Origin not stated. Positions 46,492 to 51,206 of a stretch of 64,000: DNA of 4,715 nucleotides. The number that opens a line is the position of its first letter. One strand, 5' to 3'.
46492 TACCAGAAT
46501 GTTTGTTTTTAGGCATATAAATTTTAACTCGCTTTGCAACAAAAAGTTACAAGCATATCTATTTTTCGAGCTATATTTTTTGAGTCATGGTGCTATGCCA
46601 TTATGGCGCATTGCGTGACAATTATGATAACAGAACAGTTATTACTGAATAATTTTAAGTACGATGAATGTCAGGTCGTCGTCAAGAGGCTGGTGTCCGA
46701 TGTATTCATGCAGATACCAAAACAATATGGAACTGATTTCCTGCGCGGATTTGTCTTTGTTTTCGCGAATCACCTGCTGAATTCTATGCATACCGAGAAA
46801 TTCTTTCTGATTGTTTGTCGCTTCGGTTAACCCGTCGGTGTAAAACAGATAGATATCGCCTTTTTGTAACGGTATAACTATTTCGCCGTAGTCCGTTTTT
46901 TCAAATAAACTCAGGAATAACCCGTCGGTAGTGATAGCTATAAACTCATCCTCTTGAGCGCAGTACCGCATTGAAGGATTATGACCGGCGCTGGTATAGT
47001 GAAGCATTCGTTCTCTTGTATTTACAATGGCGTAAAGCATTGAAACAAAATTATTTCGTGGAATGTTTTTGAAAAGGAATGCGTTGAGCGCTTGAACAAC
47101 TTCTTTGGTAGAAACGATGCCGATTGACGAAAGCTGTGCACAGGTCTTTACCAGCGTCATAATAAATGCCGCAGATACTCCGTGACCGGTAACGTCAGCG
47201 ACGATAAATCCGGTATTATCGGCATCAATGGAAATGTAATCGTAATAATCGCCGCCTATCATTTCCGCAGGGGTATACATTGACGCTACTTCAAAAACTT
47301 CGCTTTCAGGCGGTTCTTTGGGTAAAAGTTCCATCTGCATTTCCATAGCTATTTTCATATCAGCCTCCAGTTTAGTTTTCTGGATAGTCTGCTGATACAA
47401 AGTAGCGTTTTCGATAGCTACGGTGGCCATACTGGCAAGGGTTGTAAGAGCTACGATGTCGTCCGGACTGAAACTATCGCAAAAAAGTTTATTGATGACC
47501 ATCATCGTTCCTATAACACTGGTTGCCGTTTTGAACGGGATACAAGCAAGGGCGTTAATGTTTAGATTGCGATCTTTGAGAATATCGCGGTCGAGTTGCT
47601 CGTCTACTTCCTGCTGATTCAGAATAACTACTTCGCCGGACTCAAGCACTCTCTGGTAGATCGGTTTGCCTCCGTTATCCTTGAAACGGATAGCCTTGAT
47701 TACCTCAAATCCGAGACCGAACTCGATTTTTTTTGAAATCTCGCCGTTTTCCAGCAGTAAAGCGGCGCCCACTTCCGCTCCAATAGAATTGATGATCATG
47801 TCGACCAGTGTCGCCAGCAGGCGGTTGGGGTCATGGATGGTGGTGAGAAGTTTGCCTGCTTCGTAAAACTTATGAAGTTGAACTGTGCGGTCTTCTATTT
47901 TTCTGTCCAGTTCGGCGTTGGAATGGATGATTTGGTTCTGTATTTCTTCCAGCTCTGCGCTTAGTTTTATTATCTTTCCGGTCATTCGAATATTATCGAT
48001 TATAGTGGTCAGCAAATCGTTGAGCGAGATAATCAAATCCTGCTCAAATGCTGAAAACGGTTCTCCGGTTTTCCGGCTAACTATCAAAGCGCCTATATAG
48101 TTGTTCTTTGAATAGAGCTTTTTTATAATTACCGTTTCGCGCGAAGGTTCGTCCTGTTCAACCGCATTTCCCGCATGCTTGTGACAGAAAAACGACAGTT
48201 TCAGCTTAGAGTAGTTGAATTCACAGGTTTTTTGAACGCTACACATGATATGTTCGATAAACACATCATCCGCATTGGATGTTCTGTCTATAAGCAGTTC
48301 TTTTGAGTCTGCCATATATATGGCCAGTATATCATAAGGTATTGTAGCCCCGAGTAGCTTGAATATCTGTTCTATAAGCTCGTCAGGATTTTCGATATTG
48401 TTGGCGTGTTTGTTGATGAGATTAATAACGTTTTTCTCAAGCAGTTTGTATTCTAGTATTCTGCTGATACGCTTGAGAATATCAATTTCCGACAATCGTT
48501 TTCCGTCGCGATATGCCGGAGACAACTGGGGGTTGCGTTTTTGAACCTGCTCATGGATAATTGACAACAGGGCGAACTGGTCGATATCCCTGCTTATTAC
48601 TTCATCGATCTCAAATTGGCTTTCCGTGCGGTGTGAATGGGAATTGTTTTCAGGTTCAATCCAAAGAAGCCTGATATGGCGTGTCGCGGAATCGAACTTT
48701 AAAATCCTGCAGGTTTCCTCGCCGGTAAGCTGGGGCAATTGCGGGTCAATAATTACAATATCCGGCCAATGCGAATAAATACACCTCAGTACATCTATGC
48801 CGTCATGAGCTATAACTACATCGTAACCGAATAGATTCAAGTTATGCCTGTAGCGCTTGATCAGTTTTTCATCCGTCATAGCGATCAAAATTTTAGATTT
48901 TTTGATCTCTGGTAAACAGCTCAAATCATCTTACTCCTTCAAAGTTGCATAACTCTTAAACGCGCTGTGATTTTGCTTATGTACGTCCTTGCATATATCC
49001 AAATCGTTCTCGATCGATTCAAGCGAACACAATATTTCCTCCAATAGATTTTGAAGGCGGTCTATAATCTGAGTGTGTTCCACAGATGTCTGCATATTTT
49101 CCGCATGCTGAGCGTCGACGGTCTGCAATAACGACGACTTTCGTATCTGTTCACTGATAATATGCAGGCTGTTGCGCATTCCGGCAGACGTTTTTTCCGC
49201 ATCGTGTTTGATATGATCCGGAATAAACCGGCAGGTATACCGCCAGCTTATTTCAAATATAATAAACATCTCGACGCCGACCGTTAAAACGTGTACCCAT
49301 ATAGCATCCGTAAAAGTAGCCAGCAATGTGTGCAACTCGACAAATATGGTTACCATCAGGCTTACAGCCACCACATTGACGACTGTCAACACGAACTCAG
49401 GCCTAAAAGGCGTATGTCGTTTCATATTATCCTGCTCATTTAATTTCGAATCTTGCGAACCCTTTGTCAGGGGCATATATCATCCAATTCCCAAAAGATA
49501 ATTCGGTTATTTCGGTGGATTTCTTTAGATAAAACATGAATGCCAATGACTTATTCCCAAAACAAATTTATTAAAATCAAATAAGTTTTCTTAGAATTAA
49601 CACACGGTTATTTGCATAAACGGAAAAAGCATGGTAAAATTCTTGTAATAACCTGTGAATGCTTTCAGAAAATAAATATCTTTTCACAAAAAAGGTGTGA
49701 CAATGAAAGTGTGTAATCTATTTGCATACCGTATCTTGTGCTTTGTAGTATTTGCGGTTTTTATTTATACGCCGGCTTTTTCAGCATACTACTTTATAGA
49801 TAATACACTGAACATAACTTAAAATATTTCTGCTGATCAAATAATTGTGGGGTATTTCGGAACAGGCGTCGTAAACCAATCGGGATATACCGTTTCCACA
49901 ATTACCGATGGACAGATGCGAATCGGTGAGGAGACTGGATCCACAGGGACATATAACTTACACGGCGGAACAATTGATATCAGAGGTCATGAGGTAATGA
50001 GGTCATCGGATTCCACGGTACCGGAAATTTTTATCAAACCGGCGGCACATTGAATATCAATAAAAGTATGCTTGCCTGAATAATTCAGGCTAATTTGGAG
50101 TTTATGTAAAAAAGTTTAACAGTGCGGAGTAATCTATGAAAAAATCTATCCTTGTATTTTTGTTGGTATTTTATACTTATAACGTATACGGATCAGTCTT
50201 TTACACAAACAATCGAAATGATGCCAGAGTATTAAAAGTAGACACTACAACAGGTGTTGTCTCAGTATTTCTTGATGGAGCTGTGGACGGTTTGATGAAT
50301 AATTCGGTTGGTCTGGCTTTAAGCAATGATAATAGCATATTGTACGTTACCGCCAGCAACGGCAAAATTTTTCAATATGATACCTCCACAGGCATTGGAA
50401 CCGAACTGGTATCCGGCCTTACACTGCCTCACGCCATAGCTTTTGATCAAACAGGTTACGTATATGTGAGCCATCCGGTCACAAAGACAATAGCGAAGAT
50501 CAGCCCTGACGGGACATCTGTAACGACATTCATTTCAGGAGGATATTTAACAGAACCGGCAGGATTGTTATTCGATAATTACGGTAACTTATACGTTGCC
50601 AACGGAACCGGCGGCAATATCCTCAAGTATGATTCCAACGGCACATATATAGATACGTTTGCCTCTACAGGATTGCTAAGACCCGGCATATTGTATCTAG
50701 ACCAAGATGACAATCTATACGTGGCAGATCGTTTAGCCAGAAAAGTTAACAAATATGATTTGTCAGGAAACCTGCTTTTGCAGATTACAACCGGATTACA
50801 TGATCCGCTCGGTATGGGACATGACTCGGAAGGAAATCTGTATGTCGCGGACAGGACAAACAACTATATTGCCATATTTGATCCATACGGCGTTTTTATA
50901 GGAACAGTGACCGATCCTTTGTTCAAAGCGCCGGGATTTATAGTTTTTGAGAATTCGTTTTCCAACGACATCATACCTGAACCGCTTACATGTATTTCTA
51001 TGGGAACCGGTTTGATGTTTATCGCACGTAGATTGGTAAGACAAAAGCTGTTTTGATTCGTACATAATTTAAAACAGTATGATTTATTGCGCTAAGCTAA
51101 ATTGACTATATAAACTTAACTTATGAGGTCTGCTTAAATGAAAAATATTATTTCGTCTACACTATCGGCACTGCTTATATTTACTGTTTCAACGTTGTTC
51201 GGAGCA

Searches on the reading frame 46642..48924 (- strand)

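Call 43: search_protein_families(library=pfam, proteins=[window:46642-48924:-], max_evalue=0.000001)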
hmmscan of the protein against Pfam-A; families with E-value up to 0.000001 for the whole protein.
window:46642-48924:- (760 aa): 5 families
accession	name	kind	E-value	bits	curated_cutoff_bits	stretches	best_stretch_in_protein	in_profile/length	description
PF07228.17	SpoIIE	-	3.8e-42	144.9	25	1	568-758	2-191/192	Stage II sporulation protein E (SpoIIE)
PF01590.32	GAF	-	3.1e-12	47.6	22.4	1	365-504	1-133/133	GAF domain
PF13185.12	GAF_2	-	8.9e-09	36.1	28.6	1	364-505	2-136/136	GAF domain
PF13492.12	GAF_3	-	4.5e-08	34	27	0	367-506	3-129/129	GAF domain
PF00072.30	Response_reg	-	4.7e-07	30.4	30.2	0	12-123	1-110/111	Response regulator receiver domain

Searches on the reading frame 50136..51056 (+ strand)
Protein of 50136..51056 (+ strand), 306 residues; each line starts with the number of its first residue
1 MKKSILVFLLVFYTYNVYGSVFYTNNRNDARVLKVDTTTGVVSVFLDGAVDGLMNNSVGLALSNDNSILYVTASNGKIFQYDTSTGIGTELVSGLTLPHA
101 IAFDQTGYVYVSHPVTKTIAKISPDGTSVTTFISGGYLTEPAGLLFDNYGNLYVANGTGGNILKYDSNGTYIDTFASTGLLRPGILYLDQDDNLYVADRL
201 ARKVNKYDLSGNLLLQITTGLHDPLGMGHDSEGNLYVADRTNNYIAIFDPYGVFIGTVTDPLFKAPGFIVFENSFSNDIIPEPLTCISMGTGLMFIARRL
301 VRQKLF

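Call 43: search_protein_families(library=pfam, proteins=[window:50136-51056:+], max_evalue=0.000001)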
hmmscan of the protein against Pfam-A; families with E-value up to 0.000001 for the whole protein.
window:50136-51056:+ (306 aa): 3 families
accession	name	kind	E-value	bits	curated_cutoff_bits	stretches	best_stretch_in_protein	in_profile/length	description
PF08450.18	SGL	-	1.6e-15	57.9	26.3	0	30-130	115-218/246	SMP-30/Gluconolactonase/LRE-like region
PF24684.1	Vgb_lyase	-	1.6e-09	37.4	50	0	19-159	150-285/290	Virginiamycin B lyase family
PF01436.27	NHL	-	3.4e-08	33.6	20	0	222-248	2-28/28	NHL repeat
